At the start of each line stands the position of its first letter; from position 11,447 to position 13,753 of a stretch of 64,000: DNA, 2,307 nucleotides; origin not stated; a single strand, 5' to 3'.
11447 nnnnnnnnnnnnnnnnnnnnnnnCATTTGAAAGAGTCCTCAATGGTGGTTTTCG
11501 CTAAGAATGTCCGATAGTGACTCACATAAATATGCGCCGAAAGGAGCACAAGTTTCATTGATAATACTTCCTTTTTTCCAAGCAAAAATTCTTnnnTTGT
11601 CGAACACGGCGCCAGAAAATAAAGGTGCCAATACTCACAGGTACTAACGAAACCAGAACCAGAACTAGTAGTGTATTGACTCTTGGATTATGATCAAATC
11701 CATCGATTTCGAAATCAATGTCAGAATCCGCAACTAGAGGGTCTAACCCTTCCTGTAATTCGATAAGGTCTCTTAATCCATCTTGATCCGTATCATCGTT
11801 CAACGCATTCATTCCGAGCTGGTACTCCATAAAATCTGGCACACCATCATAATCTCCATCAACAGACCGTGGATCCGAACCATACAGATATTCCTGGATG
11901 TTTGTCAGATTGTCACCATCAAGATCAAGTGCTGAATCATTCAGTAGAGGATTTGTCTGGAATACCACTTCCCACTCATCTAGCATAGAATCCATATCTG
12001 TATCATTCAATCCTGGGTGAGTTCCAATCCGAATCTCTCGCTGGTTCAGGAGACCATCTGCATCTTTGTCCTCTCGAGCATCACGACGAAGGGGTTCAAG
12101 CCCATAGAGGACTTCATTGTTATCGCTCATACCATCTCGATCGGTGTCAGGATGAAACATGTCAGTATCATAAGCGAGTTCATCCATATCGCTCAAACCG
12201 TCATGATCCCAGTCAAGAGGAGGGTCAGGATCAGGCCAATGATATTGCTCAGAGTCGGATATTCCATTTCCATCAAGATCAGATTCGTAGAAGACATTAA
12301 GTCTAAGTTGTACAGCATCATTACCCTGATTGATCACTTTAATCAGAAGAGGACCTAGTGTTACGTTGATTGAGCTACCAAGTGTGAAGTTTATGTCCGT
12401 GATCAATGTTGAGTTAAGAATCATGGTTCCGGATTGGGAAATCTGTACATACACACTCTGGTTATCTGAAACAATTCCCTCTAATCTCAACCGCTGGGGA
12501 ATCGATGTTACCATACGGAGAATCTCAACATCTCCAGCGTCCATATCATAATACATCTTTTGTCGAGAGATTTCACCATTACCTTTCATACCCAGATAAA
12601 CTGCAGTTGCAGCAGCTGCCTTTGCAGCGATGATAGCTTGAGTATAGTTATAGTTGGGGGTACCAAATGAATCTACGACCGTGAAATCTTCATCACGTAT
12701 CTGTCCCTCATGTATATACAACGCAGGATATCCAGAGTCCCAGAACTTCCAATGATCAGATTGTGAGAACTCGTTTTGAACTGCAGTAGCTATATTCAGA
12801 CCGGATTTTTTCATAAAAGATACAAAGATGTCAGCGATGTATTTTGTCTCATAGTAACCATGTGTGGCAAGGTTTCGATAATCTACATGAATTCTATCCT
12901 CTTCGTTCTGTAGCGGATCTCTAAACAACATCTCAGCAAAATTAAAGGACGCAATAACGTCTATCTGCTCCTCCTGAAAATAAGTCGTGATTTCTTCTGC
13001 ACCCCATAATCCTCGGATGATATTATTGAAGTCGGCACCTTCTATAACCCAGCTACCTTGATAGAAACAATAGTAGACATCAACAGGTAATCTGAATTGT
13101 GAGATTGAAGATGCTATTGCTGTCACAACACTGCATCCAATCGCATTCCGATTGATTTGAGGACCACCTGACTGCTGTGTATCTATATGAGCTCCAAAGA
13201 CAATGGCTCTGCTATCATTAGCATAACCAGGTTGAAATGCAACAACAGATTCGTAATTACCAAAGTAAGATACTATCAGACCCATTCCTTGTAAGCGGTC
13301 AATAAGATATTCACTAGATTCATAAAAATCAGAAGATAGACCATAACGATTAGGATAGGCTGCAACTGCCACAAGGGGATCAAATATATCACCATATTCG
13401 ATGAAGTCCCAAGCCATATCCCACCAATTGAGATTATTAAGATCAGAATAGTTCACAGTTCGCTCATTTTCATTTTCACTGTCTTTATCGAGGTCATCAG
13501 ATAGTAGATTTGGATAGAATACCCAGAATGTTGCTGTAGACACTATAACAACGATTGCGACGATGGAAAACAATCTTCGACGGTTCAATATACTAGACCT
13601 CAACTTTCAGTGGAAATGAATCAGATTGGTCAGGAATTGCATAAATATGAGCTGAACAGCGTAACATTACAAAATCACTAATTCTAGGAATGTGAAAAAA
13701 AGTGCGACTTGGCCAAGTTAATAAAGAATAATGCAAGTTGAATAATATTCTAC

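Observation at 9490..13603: Tandem paralogous membrane proteins fusing an M28-peptidase-like domain to an array of about 7 DxDxDG calcium-binding repeats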

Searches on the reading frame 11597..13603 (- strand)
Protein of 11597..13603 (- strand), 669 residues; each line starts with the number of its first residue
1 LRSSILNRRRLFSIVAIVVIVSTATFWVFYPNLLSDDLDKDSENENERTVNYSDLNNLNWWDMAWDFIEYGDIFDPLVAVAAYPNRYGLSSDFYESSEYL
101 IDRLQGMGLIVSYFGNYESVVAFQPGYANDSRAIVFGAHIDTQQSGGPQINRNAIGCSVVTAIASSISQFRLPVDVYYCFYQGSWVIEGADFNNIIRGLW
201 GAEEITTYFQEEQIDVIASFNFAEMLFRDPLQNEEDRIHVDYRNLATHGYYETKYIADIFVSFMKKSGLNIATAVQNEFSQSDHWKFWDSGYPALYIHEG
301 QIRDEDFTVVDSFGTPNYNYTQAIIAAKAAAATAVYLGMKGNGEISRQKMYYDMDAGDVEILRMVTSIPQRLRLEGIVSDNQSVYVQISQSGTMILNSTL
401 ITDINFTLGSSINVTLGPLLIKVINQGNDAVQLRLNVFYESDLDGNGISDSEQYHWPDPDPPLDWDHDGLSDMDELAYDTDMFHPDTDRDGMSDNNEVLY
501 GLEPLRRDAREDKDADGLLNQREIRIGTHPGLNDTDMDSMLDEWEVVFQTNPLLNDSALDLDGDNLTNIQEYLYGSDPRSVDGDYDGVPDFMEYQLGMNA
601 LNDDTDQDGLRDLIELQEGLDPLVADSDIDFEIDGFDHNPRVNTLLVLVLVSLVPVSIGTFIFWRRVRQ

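Call 4: search_protein_families(library=pfam, proteins=[window:11597-13603:-], max_evalue=1)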
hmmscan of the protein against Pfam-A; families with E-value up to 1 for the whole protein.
window:11597-13603:- (669 aa): 3 families
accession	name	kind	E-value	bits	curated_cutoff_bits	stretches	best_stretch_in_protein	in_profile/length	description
PF04389.22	Peptidase_M28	-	8.9e-07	29.3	21.3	1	120-303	2-159/193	Peptidase family M28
PF18884.5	TSP3_bac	-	0.0013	18.9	25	1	604-624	1-21/22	Bacterial TSP3 repeat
PF09654.15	DUF2396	-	0.21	12.2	21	1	281-342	47-108/157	Protein of unknown function (DUF2396)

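Call 5: search_protein_families(library=ncbifam, proteins=[window:11597-13603:-], max_evalue=1)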
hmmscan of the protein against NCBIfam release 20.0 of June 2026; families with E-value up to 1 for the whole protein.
window:11597-13603:- (669 aa): 7 families
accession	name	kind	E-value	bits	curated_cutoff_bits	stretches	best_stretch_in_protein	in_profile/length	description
NF047639.1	throspo3_MtsD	equivalog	7.7e-11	40.8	800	3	558-638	458-542/651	cell-cell cohesion protein MtsD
NF045908.1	AminopepLapALeg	equivalog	1.3e-06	27.5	600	1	119-309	193-364/396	aminopeptidase LapA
NF033765.2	gliding_CglD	equivalog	1.7e-06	26.2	400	2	509-635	186-327/1124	adventurous gliding motility lipoprotein CglD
NF058540.1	Ncarbamyl_ErtE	equivalog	0.0035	16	520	1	86-147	32-92/418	N-carbamyl-l-glutamate amidohydrolase ErtE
NF006771.0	PRK09290.1-5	subfamily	0.0078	14.8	399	1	86-148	29-90/413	allantoate amidohydrolase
TIGR01879.1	hydantase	subfamily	0.0097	14.9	204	1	86-175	23-113/401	hydantoinase/carbamoylase family amidase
NF006769.0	PRK09290.1-3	subfamily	0.14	10.7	452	1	106-147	57-95/417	allantoate amidohydrolase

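Call 9: find_homologous_proteins(query=window:11597-13603:-)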
Query window:11597-13603:- (669 aa): 77 proteins with E <= 0.001 among 8000 candidates.
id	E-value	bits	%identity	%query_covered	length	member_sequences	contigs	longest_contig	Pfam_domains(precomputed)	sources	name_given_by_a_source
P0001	0.0e+0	1518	100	99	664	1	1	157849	PF04389.23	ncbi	-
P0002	0.0e+0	1021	66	99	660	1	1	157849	-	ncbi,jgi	-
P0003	2.7e-298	1009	64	99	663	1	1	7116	-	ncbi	-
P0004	7.4e-201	687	49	96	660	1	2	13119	PF04389.23,PF18884.6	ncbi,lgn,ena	-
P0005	8.6e-196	671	49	92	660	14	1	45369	PF04389.23,PF18884.6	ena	-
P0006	8.4e-193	661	47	99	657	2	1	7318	PF04389.23,PF18884.6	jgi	-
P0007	7.9e-192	657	47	99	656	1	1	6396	PF04389.23,PF18884.6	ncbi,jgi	ncbi:MAG: M28 family peptidase [Candidatus Thorarchaeota archaeon]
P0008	3.4e-183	629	46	99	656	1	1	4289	PF04389.23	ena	-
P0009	7.7e-183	628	44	99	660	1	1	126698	PF04389.23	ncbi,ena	-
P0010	1.1e-182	627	46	92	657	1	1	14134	PF04389.23,PF18884.6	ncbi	ncbi:MAG: M28 family peptidase [Candidatus Thorarchaeota archaeon]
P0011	1.5e-181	623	45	99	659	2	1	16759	PF04389.23,PF18884.6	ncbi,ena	-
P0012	3.6e-181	622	46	99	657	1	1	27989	PF04389.23,PF18884.6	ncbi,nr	ncbi:MAG: M28 family peptidase [Candidatus Thorarchaeota archaeon]|nr:M28 family peptidase [Candidat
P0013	2.5e-180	619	44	99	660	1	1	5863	PF04389.23,PF18884.6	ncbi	-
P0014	1.2e-179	617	45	94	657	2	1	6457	PF04389.23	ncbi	ncbi:MAG: M28 family peptidase [Candidatus Thorarchaeota archaeon]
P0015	1.7e-178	613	46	99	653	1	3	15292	PF04389.23,PF18884.6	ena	-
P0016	1.9e-178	613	44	99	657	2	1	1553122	PF04389.23,PF18884.6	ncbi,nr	ncbi:MAG: M28 family peptidase [Candidatus Thorarchaeota archaeon]|nr:M28 family peptidase [Candidat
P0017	6.1e-178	612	46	92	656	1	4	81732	PF04389.23,PF18884.6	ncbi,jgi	ncbi:MAG: M28 family peptidase [Candidatus Thorarchaeota archaeon]|jgi:hypothetical protein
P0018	1.7e-177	610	45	99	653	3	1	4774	PF04389.23,PF18884.6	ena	-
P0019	5.1e-172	592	44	99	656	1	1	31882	PF04389.23,PF18884.6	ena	-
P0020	3.1e-171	589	44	96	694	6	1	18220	PF04389.23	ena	-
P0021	1.4e-170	587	44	99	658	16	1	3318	PF04389.23,PF18884.6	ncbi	ncbi:MAG: M28 family peptidase [Candidatus Thorarchaeota archaeon]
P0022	1.1e-166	574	41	99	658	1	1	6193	PF04389.23,PF18884.6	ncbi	-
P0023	1.2e-166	574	42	98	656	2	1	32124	PF04389.23,PF18884.6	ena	-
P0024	3.9e-166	573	43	99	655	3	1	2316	PF04389.23,PF18884.6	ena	-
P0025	1.8e-165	570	44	92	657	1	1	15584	PF04389.23,PF18884.6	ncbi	-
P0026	3.2e-165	569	43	91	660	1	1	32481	PF04389.23,PF18884.6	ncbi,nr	ncbi:M28 family peptidase [Candidatus Thorarchaeota archaeon]|nr:MAG: M28 family peptidase [Candidat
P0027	6.2e-165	569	42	99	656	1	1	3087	PF04389.23,PF18884.6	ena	-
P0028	8.3e-161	555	42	99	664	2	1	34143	PF04389.23,PF18884.6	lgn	-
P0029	2.3e-157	544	41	99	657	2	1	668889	PF04389.23,PF18884.6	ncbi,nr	ncbi:MAG: exported protein of unknown function [Candidatus Thorarchaeota archaeon]|nr:MAG: exported 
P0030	8.6e-154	532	41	98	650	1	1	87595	PF04389.23,PF18884.6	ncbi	-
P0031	6.6e-150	519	40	99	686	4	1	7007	PF04389.23,PF18884.6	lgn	-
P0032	7.0e-149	515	47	78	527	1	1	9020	PF04389.23,PF18884.6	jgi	jgi:hypothetical protein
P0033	1.3e-142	495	38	99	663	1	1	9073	PF04389.23,PF18884.6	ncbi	ncbi:MAG: M28 family peptidase [Candidatus Thorarchaeota archaeon]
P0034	1.8e-136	474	37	99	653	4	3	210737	PF18884.6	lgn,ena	-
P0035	1.3e-135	472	36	99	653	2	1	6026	PF18884.6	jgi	jgi:hypothetical protein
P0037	3.6e-130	454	37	100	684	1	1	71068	PF18884.6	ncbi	-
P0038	3.0e-37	147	39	26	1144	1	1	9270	PF00877.26,PF18884.6,PF18896.6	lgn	-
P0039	3.0e-30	123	35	28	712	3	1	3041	PF00877.26,PF18884.6,PF18896.6,PF01464.26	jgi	jgi:cell wall-associated NlpC family hydrolase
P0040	2.2e-24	104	33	23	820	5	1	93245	PF18884.6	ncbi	ncbi:MAG: hypothetical protein ACTSSG_01080 [Candidatus Heimdallarchaeaceae archaeon]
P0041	3.2e-23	100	38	20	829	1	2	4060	PF18884.6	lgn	-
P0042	1.1e-19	89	32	20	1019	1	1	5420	PF18884.6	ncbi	-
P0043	3.2e-18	84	36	21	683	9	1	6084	PF00877.26,PF18884.6,PF18896.6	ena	-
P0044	1.2e-17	82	33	26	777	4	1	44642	PF18884.6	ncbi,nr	ncbi:MAG: hypothetical protein JXA22_01335 [Candidatus Thermoplasmatota archaeon]|nr:hypothetical pr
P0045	4.7e-17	80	31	20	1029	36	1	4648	PF18884.6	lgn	-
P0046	1.3e-16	78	31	23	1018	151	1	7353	PF18884.6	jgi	jgi:hypothetical protein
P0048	2.8e-13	67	32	25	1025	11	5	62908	PF18884.6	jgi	jgi:hypothetical protein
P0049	1.3e-12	65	39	23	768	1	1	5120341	PF18884.6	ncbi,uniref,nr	ncbi:hypothetical protein G5V58_12920 [Nocardioides anomalus]|uniref:Protective antigen Ca-binding d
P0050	9.6e-12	62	33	25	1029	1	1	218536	PF18884.6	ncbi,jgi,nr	ncbi:MAG: hypothetical protein QGI21_03345 [Candidatus Poseidoniaceae archaeon]|jgi:hypothetical pro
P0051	7.3e-11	59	34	25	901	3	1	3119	PF25778.2,PF06739.18,PF18884.6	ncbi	ncbi:MAG: DUF7948 domain-containing protein, partial [Candidatus Heimdallarchaeaceae archaeon]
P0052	8.2e-11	59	41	26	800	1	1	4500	PF00496.28,PF18884.6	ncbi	ncbi:MAG: ABC transporter substrate-binding protein [Promethearchaeota archaeon]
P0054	2.5e-10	58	40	20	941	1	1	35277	PF13768.13,PF00092.35,PF13519.13,PF18884.6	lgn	-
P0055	4.2e-10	57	42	17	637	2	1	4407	PF18884.6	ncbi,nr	ncbi:MAG: hypothetical protein KC635_03460 [Myxococcales bacterium]|nr:hypothetical protein [Myxococ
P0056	8.0e-10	56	27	34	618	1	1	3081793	PF06739.18,PF18884.6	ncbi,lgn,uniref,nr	ncbi:MAG: SBBP repeat-containing protein [Candidatus Heimdallarchaeum aukensis]|uniref:SBBP repeat-c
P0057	1.3e-9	55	40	19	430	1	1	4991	PF18884.6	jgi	jgi:hypothetical protein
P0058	2.6e-9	54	34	28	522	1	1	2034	PF00691.26,PF18884.6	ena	-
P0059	3.6e-9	54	42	17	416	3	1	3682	PF18884.6,PF03495.20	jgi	jgi:hypothetical protein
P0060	2.0e-8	51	28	22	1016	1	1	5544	PF18884.6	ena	-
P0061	4.9e-8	50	29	35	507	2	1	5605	PF02368.25,PF08309.18,PF18884.6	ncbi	-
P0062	1.1e-7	49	40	17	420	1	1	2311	PF18884.6,PF03495.20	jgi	-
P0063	1.8e-7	48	32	22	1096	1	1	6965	PF17957.8,PF08309.18,PF18884.6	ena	-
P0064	3.0e-7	47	27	22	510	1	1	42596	PF18884.6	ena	-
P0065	7.6e-7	46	36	27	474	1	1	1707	PF18884.6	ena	-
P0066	1.7e-6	45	43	14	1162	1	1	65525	PF09479.17,PF26363.2,PF00092.35,PF13519.13,PF11187.15,PF18884.6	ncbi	-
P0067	5.4e-6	43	36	26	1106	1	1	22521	PF18884.6,PF00082.28,PF03495.20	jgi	-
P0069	5.0e-5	40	31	32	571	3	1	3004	PF18884.6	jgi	jgi:hypothetical protein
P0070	8.1e-5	39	42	13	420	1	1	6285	PF00877.26,PF18884.6,PF18896.6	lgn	-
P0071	9.0e-5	39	40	14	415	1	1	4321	PF18884.6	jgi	jgi:Bacterial TSP3 repeat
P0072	9.6e-5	39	38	12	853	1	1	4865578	PF18884.6,PF18896.6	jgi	jgi:hypothetical protein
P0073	1.2e-4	39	39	19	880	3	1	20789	PF18884.6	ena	-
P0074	1.4e-4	39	41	12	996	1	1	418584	PF00801.27,PF18884.6,PF18911.7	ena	-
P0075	1.4e-4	39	36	21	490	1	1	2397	PF00877.26,PF18884.6,PF18896.6,PF01464.26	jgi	jgi:cell wall-associated NlpC family hydrolase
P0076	3.5e-4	37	33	26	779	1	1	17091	PF18884.6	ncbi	ncbi:MAG: hypothetical protein ACFFE2_15560, partial [Candidatus Thorarchaeota archaeon]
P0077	6.7e-4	36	38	14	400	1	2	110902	PF18884.6,PF03495.20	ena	-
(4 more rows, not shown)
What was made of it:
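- The window comes from a metagenome-derived contig (157,849 bp; call 9). Protein P0002 (geneA) is recorded by two sources, NCBI and JGI (call 9).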

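Call 13: search_solved_structures(query=A2, max_evalue=0.01, show_alignments=3)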
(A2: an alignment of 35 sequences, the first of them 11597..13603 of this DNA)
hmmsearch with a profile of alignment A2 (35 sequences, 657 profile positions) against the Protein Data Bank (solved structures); distinct sequences matched with E-value up to 0.01: 16.
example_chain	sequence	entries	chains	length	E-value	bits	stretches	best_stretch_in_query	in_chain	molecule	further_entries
6esl_A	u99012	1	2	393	3e-09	39.2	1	62-327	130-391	Bacterial leucyl aminopeptidase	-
6ica_A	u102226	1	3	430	3.7e-09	39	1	62-327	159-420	Aminopeptidase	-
3b3t_A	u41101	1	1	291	5e-08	35.2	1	61-323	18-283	Bacterial leucyl aminopeptidase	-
5gne_A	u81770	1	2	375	3.4e-07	32.5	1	62-301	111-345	Leucine aminopeptidase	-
1rtq_A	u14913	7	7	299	4.1e-07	32.2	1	61-326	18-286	Bacterial leucyl aminopeptidase | Aminopeptidase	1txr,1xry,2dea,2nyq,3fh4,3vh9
3b35_A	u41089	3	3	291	4.4e-07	32.1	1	61-323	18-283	Bacterial leucyl aminopeptidase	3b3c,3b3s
1amp_A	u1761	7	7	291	5.7e-07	31.7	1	61-323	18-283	AMINOPEPTIDASE | PROTEIN (AMINOPEPTIDASE) | BACTERIAL LEUCYL AMINOPEPTIDASE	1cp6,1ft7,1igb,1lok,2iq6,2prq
2anp_A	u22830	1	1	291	7.3e-07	31.4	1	61-323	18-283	leucyl aminopeptidase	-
3b3v_A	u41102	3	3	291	1e-06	30.9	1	61-323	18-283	Bacterial leucyl aminopeptidase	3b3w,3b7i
1cp7_A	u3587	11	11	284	1.5e-06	30.3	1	60-160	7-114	AMINOPEPTIDASE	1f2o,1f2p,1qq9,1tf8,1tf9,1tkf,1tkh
8ac9_A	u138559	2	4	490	0.00022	23.1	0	119-174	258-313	Keratinase KP1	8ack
8ac7_B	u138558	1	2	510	0.00026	23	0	119-174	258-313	Keratinase KP1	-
8acg_F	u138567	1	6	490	0.00027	22.9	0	119-173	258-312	Keratinase KP1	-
8acr_A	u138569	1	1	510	0.00031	22.7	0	119-173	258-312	Keratinase KP1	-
9oqa_A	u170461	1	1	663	0.0041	19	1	71-158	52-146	Autotransporter domain-containing protein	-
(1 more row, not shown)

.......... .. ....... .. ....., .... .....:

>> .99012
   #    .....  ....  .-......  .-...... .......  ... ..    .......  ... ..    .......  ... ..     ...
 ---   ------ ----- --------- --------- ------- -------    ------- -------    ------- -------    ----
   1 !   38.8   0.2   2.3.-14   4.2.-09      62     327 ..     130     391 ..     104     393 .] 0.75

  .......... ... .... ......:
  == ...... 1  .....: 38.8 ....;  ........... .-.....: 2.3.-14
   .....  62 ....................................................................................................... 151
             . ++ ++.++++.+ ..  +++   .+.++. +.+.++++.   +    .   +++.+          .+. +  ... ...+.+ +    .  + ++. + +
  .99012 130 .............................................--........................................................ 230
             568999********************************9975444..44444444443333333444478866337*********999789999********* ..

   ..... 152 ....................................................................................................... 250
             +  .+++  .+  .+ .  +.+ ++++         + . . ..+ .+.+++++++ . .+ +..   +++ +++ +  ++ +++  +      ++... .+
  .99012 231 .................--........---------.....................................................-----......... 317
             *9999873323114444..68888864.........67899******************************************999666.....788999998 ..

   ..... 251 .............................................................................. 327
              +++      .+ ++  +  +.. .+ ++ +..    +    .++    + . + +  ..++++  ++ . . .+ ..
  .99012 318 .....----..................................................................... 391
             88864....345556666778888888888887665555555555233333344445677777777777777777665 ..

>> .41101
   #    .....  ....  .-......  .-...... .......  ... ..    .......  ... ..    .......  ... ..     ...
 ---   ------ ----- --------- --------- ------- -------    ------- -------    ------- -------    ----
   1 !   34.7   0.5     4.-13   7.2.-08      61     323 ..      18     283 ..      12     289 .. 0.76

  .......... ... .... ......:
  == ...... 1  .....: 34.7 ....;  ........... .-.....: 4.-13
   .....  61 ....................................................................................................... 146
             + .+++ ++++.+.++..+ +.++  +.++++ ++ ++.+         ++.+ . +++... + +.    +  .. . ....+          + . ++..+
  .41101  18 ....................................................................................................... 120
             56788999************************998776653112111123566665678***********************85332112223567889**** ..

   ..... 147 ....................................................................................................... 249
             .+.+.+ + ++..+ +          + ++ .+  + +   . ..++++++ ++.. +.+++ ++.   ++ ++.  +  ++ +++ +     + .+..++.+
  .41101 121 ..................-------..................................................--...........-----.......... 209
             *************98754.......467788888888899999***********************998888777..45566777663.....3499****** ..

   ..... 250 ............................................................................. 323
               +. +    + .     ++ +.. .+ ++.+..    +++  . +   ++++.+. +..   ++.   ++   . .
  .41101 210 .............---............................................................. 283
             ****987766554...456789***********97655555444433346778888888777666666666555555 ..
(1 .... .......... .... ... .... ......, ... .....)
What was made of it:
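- Checked: The family profile hits LapA and AAP at E 3e-9 to 1e-6 (call 13).
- PDB profile hits to the aminopeptidases LapA and AAP (call 13).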

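Call 15: find_encoding_contigs(protein=P0016, flank=10000, max_places=2)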
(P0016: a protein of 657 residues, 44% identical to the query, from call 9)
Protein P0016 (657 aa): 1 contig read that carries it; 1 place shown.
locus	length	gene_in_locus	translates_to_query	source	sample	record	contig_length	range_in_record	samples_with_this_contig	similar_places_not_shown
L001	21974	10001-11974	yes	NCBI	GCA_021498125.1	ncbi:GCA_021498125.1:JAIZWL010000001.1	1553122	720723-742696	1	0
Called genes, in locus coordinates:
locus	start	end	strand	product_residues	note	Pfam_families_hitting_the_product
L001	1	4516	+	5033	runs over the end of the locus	PF10102:DUF2341 (weak), PF02210:Laminin_G_2 (faint), PF07953:Toxin_R_bind_N (faint), PF13385:Laminin_G_3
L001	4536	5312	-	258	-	PF08423:Rad51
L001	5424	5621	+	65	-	-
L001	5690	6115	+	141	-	PF01597:GCV_H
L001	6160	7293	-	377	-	PF13191:AAA_16 (faint), PF13401:AAA_22 (weak)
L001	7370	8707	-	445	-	PF01565:FAD_binding_4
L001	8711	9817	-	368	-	PF00037:Fer4 (faint), PF12797:Fer4_2 (faint), PF12838:Fer4_7 (weak), PF13183:Fer4_8, PF13237:Fer4_10 (weak), PF13484:Fer4_16 (weak), PF13534:Fer4_17, PF02754:CCG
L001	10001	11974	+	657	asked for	PF04389:Peptidase_M28, PF18884:TSP3_bac (faint)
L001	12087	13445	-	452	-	PF00390:malic, PF03949:Malic_M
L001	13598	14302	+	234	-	PF00881:Nitroreductase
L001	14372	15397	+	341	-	-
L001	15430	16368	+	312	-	-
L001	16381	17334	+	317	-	-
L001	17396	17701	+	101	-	-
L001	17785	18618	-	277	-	-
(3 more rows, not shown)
